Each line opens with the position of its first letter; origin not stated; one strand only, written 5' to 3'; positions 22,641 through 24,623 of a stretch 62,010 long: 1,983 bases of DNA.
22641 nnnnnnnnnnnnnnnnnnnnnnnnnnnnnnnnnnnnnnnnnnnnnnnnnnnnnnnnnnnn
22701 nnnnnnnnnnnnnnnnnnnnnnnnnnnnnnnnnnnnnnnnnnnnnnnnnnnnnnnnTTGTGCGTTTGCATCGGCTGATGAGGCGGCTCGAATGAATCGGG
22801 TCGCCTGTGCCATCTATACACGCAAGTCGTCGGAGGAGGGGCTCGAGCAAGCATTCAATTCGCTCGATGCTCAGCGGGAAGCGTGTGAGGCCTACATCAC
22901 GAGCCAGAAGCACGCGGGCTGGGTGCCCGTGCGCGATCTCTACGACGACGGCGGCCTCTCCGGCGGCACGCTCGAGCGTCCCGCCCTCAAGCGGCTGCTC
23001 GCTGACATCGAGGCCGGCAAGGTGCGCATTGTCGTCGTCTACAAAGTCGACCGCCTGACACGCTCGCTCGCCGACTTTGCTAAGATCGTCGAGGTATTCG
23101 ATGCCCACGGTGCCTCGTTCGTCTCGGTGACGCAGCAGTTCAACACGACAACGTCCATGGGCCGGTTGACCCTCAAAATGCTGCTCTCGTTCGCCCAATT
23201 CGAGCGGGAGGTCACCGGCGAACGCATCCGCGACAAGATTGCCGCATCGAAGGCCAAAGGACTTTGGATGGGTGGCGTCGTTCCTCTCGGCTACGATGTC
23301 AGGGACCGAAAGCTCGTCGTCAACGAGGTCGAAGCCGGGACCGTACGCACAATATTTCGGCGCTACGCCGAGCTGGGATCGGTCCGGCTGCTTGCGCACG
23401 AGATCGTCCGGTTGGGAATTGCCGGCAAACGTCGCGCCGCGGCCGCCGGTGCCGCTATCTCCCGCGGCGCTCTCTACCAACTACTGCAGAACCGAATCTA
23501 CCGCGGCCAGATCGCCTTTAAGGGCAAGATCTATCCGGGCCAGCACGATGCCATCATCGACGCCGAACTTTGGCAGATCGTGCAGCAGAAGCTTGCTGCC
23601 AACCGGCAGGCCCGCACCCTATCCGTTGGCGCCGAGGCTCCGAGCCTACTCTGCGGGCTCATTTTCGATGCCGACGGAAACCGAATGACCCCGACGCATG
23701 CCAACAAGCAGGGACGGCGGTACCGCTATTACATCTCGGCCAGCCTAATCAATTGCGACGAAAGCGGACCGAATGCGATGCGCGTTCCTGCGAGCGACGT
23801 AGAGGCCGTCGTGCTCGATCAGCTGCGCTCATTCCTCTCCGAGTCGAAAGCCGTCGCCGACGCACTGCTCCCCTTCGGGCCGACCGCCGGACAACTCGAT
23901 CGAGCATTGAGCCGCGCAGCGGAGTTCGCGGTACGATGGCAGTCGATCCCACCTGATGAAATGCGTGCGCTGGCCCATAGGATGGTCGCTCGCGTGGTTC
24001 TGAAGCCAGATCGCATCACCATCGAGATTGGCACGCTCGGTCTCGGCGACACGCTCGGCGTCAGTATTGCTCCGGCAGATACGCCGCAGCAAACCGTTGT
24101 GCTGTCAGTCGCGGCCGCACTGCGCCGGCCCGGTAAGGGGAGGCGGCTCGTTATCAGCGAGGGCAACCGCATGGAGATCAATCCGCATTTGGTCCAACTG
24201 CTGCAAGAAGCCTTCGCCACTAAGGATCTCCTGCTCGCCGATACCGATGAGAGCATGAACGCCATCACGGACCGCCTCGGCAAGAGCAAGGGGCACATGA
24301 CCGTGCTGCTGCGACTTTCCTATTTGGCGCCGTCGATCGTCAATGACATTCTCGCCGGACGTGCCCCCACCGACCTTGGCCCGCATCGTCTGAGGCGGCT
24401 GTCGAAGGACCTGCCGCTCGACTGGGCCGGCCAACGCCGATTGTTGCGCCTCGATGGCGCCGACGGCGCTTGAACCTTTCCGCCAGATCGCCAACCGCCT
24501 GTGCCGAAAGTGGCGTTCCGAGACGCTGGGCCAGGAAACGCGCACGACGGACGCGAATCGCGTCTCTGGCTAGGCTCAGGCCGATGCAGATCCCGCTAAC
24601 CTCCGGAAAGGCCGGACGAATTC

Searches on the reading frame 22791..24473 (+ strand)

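Call 42: search_protein_families(library=ncbifam, proteins=[window:22791-24473:+], max_evalue=1e-10)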
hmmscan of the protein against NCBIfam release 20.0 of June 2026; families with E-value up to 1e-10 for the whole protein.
window:22791-24473:+ (560 aa): 4 families
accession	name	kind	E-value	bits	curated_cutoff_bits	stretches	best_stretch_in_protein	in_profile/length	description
NF047343.1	SCCmet_CcrB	equivalog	9.6e-38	130.1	900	1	3-355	6-370/542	cassette chromosome recombinase CcrB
NF041201.1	recomb_XisF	equivalog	1.5e-32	113.1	375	1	29-351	16-359/465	fdxN element excision recombinase XisF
NF047347.1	SCCmet_CcrC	equivalog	8.5e-24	84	900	1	6-355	5-375/558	cassette chromosome recombinase CcrC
NF047344.1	SCCmet_CcrA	equivalog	3.3e-21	75.9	700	1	23-353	16-329/442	cassette chromosome recombinase CcrA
